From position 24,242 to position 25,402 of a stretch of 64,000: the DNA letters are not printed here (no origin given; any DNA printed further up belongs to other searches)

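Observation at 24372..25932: Second SBP paralogue plus two MITE copies wedged between nusG and rplK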

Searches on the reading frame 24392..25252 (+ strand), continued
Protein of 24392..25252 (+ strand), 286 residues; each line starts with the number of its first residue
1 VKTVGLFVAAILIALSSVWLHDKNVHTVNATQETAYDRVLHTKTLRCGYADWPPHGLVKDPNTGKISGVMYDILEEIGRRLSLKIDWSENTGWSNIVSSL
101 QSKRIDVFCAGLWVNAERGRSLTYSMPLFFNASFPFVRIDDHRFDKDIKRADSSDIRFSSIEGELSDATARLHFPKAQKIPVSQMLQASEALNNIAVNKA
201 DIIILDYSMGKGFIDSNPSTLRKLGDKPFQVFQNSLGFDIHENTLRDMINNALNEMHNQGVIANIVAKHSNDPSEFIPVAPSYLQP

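Call 39: predict_structure(alignment_id=A1)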
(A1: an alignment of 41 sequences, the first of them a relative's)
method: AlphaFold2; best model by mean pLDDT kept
length: 286 residues; sequences in the alignment: 41
mean_pLDDT: 94.0   pTM: 0.84
mean pLDDT of the five models: 94.0, 93.3, 93.3, 92.9, 92.8
residues with pLDDT >= 90: 247; 70-90: 29; 50-70: 10; < 50: 0
segments of 3 or more residues with pLDDT < 50: none
pLDDT, mean of each block of 10 residues (from residue 1): 85 93 69 94 98 93 97 98 98 94 98 92 97 98 97 98 92 98 90 98 97 96 97 97 98 96 96 93 66
secondary structure, 60 per line:
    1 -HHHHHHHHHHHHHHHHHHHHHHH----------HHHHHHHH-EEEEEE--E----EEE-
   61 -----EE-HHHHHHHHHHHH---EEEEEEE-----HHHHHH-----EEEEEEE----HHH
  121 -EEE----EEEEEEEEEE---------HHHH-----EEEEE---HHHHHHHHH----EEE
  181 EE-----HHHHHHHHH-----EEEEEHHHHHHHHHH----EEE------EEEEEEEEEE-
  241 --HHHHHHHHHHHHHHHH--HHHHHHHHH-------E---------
elements in order: H2-24 H35-42 E44-49 E57-59 H69-80 E84-90 H96-101 E107-113 E122-124 E129-138 H148-151 E157-161 H165-173 E178-182 H188-196 E202-206 H207-216 E221-223 E230-239 H243-258 H261-269

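Call 40: list_cluster_members(proteins=[P0001, P0178, P0195, P0007, P0006, P0162, P0153, P0196])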
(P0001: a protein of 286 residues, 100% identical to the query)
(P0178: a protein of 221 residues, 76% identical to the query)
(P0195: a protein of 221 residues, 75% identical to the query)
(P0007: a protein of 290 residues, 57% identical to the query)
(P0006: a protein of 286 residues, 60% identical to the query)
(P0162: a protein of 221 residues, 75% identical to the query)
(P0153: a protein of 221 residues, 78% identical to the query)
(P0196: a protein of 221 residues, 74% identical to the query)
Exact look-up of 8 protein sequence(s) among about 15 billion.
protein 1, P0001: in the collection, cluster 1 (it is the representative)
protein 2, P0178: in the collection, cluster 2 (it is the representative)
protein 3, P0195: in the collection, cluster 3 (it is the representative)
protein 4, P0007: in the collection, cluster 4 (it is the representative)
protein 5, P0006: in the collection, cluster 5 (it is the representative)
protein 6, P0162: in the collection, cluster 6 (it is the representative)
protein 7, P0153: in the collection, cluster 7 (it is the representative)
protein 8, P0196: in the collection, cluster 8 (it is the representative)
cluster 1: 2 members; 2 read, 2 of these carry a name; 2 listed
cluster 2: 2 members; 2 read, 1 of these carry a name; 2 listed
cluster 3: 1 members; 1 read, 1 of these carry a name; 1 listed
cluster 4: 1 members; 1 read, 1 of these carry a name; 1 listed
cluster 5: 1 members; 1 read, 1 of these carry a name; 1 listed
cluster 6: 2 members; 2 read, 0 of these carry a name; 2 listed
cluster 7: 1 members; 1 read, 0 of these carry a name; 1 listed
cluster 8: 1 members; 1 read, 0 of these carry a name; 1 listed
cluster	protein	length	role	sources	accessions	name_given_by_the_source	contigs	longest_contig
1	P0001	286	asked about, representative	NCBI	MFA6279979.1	MAG: transporter substrate-binding domain-containing protein [Bdellovibrionales bacterium]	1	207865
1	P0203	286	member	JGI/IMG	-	polar amino acid transport system substrate-binding protein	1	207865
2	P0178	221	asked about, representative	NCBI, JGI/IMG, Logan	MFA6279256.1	MAG: ABC transporter permease subunit [Bdellovibrionales bacterium] | ABC-type amino acid transport system permease subunit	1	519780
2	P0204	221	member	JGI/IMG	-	-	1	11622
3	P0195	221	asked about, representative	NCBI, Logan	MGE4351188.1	MAG: ABC transporter permease subunit [Bdellovibrionales bacterium]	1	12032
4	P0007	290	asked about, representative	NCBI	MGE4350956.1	MAG: substrate-binding periplasmic protein [Bdellovibrionales bacterium]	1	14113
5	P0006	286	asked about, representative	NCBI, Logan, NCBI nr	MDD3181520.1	MAG: transporter substrate-binding domain-containing protein [Alphaproteobacteria ... | transporter substrate-binding domain-containing protein [Alphaproteobacteria bacterium]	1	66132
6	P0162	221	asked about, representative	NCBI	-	-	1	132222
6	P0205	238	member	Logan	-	-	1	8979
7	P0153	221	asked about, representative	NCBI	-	-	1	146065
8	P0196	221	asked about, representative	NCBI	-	-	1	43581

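Call 42: find_encoding_contigs(protein=P0178, flank=10000, max_places=2)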
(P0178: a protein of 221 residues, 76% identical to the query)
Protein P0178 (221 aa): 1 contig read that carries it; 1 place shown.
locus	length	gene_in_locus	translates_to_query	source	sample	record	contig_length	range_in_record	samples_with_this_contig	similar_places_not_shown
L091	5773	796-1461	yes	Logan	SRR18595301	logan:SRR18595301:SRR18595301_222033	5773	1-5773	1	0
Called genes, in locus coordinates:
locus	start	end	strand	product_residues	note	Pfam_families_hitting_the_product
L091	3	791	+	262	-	?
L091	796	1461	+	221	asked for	PF00528:BPD_transp_1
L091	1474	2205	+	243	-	PF02463:SMC_N (faint), PF13555:AAA_29 (faint), PF00005:ABC_tran, PF13304:AAA_21 (faint), PF13401:AAA_22 (weak)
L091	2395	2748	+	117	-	PF01197:Ribosomal_L31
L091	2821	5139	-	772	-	PF02737:3HCDH_N, PF00725:3HCDH, PF00378:ECH_1, PF16113:ECH_2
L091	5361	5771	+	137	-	?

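Call 43: find_encoding_contigs(protein=P0001, flank=2000, max_places=2)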
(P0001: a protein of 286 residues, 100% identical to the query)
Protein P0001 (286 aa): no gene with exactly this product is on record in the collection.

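Call 45: fold_search(model_id=the predicted structure, library=pdb)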
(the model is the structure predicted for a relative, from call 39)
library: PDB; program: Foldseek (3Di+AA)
matches with E <= 10: 1735; with E <= 0.001: 1587
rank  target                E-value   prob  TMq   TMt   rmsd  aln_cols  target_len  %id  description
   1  5kkw                  4.8e-19  1.00  0.57  0.66   5.1       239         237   19  Crystal structure of SAR11_1068 bound to a sulfobetaine (3-(1-methylpiperidinium-1-yl)propane-1-sulfonate) (released 2017-07-05)
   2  9e2b_A                7.4e-19  1.00  0.75  0.84   3.1       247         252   14  Structure of a solute binding protein from Desulfonauticus sp. bound to L-tryptophan (released 2024-11-06)
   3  9e2b_E                1.7e-18  1.00  0.75  0.84   2.6       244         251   14  Structure of a solute binding protein from Desulfonauticus sp. bound to L-tryptophan (released 2024-11-06)
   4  6wup                  2.4e-18  1.00  0.72  0.87   2.5       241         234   22  Crystal structure of an ancestral cyclohexadienyl dehydratase, AncCDT-5 (released 2020-05-13)
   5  9e2b_C                6.3e-18  1.00  0.76  0.83   2.5       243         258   14  Structure of a solute binding protein from Desulfonauticus sp. bound to L-tryptophan (released 2024-11-06)
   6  9e2b_F                7.1e-18  1.00  0.75  0.85   2.6       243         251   14  Structure of a solute binding protein from Desulfonauticus sp. bound to L-tryptophan (released 2024-11-06)
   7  6svf                  7.5e-18  1.00  0.69  0.85   2.8       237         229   22  Crystal structure of the P235GK mutant of ArgBP from T. maritima (released 2019-11-20)
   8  5t0w_A                1.1e-17  1.00  0.70  0.86   2.4       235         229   22  Crystal structure of the ancestral amino acid-binding protein AncCDT-1, a precursor of cyclohexadienyl dehydratase (released 2017-09-06)
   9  9e2b_D                1.2e-17  1.00  0.75  0.84   2.5       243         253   14  Structure of a solute binding protein from Desulfonauticus sp. bound to L-tryptophan (released 2024-11-06)
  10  5t0w_D                2.4e-17  1.00  0.70  0.88   2.7       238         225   19  Crystal structure of the ancestral amino acid-binding protein AncCDT-1, a precursor of cyclohexadienyl dehydratase (released 2017-09-06)
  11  5t0w_B                3.9e-17  1.00  0.70  0.86   2.4       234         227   20  Crystal structure of the ancestral amino acid-binding protein AncCDT-1, a precursor of cyclohexadienyl dehydratase (released 2017-09-06)
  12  5eyf_A                3.9e-17  1.00  0.74  0.87   2.6       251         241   20  Crystal Structure of Solute-binding Protein from Enterococcus faecium with Bound Glutamate (released 2015-12-16)
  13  5jos                  4.4e-17  1.00  0.48  0.56   7.5       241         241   24  Crystal structure of an ancestral cyclohexadienyl dehydratase, AncCDT-3(P188L). (released 2017-05-03)
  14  5eyf_B                9.7e-17  1.00  0.76  0.88   2.4       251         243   20  Crystal Structure of Solute-binding Protein from Enterococcus faecium with Bound Glutamate (released 2015-12-16)
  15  8eyz_A                1.8e-16  1.00  0.69  0.85   2.3       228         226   20  Engineered glutamine binding protein bound to GLN and a cobaloxime ligand (released 2022-11-23)
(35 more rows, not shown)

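Call 64: search_protein_families(library=pfam, alignment_id=A3, max_evalue=0.00001)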
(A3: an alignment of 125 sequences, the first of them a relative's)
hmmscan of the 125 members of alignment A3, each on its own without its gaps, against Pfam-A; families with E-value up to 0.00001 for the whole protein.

A. member 1, L081:3076-4185:+ (369 aa): 5 families
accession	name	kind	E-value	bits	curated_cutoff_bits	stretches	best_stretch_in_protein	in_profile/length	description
PF05496.18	RuvB_N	-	5e-78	260.8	27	1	40-198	1-159/159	Holliday junction DNA helicase RuvB P-loop domain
PF17864.7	AAA_lid_4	-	6e-30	103.3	27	1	201-274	1-74/74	RuvB AAA lid domain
PF05491.19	RuvB_C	-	1.3e-25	89.6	24.7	1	276-345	2-71/72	RuvB C-terminal winged helix domain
PF00004.35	AAA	-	1.1e-19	71.6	21.2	1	76-196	2-127/131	ATPase family associated with various cellular activities (AAA)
PF07728.20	AAA_5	-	1.2e-07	32.3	22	0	116-191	59-138/139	AAA domain (dynein-related subfamily)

B. families by the number of members that match (of 125 scanned): 137 families (the first 25 are shown)
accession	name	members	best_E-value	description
PF01266.30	DAO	5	2.1e-09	FAD dependent oxidoreductase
PF03946.19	Ribosomal_L11_N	4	9.5e-30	Ribosomal protein L11, N-terminal domain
PF00298.24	Ribosomal_L11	4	6e-27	Ribosomal protein L11, RNA binding domain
PF00890.30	FAD_binding_2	3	3.5e-124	FAD binding domain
PF07992.20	Pyr_redox_2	3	9e-76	Pyridine nucleotide-disulphide oxidoreductase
PF00329.25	Complex1_30kDa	3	1.2e-49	Respiratory-chain NADH dehydrogenase, 30 Kd subunit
PF13450.12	NAD_binding_8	3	6.2e-13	NAD(P)-binding Rossmann-like domain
PF01134.28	GIDA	3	5.4e-08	Glucose inhibited division protein A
PF02233.22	PNTB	2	1.8e-198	NAD(P) transhydrogenase beta subunit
PF00346.24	Complex1_49kDa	2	1.1e-127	Respiratory-chain NADH dehydrogenase, 49 Kd subunit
PF06418.20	CTP_synth_N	2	2.8e-121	CTP synthase N-terminus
PF00793.26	DAHP_synth_1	2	4.2e-78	DAHP synthetase I family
PF00009.33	GTP_EFTU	2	2.7e-50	Elongation factor Tu GTP binding domain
PF01926.29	MMR_HSR1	2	8.5e-50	50S ribosome-binding GTPase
PF02910.25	Succ_DH_flav_C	2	1.6e-48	Fumarate reductase flavoprotein C-term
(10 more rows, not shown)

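Call 73: search_protein_families(library=ncbifam, proteins=[window:24392-25252:+], max_evalue=0.001)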
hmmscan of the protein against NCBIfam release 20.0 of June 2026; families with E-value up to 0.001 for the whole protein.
window:24392-25252:+ (286 aa): 9 families
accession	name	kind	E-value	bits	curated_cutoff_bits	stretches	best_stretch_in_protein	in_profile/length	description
TIGR02995.1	ectoine_ehuB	equivalog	4.6e-12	45.8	190.9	1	27-271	17-261/275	ectoine/hydroxyectoine ABC transporter substrate-binding protein EhuB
NF008426.0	PRK11260.1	equivalog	5.2e-12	45.6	312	1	25-269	23-259/266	cystine ABC transporter substrate-binding protein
TIGR01096.1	3A0103s03R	subfamily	1.5e-11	44.3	256.35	1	39-268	21-248/250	lysine/arginine/ornithine ABC transporter substrate-binding protein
NF007029.0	PRK09495.1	equivalog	7.8e-09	35.7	303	1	65-269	45-242/248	glutamine ABC transporter substrate-binding protein GlnH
NF008112.0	PRK10859.1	equivalog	1.2e-05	24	354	1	12-158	13-154/483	membrane-bound lytic murein transglycosylase MltF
NF041764.1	ArtI_Ecoli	equivalog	4.2e-05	23.1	522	1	49-268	28-239/243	arginine ABC transporter substrate-binding protein ArtI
NF011965.0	PRK15437.1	equivalog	0.00016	21.4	459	0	63-268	45-251/260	histidine ABC transporter substrate-binding protein HisJ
NF011583.0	PRK15007.1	subfamily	0.00023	20.6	358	1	49-268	28-239/243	arginine ABC transporter substrate-binding protein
NF011586.0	PRK15010.1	equivalog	0.00086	18.9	440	0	62-130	44-111/260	lysine/arginine/ornithine ABC transporter substrate-binding protein ArgT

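Call 74: list_cluster_members(proteins=[P0089, P0118, P0138, P0144, P0172, P0184, P0192, P0201, P0090, P0112])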
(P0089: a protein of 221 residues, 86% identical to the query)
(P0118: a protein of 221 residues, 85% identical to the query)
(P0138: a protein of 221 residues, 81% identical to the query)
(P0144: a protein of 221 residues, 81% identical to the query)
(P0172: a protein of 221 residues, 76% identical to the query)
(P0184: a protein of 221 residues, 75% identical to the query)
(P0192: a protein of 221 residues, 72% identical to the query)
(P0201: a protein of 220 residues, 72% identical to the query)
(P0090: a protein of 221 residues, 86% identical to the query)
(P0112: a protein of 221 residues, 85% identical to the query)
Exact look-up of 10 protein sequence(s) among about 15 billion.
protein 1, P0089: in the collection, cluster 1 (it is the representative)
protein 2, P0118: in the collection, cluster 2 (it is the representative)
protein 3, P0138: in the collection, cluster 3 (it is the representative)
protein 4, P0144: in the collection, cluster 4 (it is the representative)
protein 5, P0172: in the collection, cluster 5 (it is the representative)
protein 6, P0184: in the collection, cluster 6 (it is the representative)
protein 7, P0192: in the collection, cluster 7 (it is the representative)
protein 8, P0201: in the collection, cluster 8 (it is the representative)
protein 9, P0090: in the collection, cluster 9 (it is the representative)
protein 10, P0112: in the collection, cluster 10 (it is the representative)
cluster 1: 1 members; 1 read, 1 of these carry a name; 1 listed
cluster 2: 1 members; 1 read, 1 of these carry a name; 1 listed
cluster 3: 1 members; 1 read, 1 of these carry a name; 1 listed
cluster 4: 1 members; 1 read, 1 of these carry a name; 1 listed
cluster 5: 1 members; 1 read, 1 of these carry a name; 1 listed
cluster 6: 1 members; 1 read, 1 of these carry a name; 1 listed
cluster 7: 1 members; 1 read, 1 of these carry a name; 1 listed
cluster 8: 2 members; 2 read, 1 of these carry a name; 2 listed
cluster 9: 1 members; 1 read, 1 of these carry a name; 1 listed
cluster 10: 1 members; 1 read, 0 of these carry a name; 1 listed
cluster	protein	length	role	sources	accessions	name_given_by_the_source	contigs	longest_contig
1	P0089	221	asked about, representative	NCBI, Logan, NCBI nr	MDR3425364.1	MAG: ABC transporter permease subunit [Alphaproteobacteria bacterium] | ABC transporter permease subunit [Alphaproteobacteria bacterium]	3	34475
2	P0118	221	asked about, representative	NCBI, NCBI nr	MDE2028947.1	MAG: ABC transporter permease subunit [Alphaproteobacteria bacterium] | ABC transporter permease subunit [Alphaproteobacteria bacterium]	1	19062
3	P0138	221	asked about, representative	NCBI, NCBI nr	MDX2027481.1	MAG: ABC transporter permease subunit [Alphaproteobacteria bacterium] | ABC transporter permease subunit [Alphaproteobacteria bacterium]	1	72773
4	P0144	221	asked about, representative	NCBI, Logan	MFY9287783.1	MAG: ABC transporter permease subunit [Alphaproteobacteria bacterium]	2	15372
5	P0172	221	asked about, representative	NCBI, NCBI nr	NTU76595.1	MAG: ABC transporter permease subunit [Alphaproteobacteria bacterium] | ABC transporter permease subunit [Alphaproteobacteria bacterium]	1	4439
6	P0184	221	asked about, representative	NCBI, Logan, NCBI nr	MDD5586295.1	MAG: ABC transporter permease subunit [Alphaproteobacteria bacterium] | ABC transporter permease subunit [Alphaproteobacteria bacterium]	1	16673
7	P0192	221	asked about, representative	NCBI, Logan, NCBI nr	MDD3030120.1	MAG: ABC transporter permease subunit [Alphaproteobacteria bacterium] | ABC transporter permease subunit [Alphaproteobacteria bacterium]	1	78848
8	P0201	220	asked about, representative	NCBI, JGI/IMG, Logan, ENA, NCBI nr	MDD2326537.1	MAG: ABC transporter permease subunit [Alphaproteobacteria bacterium] | ABC transporter permease subunit [Alphaproteobacteria bacterium]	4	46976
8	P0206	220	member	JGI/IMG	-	-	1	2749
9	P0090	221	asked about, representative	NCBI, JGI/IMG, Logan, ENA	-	ABC-type amino acid transport system permease subunit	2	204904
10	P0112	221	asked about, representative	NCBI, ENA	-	-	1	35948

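Call 80: search_protein_representatives(alignment_id=A1)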
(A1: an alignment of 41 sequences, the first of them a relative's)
Query: 41 sequences, 289 profile positions. Proteins with E-value up to 0.001 (for the whole library): 19925; up to 1e-10: 5010; up to 1e-30: 931. The best 150 are listed.
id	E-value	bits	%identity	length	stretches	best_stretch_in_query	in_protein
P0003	3.3e-124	429.9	-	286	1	1-288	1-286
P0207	1.8e-110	384.8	-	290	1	5-286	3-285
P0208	6.5e-109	379.7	-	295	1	1-287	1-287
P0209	4.8e-99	347.3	-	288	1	7-287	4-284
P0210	3.4e-98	344.5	-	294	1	1-288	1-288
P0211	4.6e-98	344.1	-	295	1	8-288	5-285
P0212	2.5e-97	341.6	-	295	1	1-288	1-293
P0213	3.3e-97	341.3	-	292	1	9-288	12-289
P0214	3.1e-96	338.1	-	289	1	1-287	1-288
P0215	3.8e-95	334.5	-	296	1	6-287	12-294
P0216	4.7e-95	334.2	-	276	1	34-287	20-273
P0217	2.3e-94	332.0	-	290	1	4-287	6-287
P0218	5.4e-94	330.7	-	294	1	3-288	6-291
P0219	1.7e-93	329.1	-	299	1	14-286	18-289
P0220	1.9e-93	328.9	-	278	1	28-287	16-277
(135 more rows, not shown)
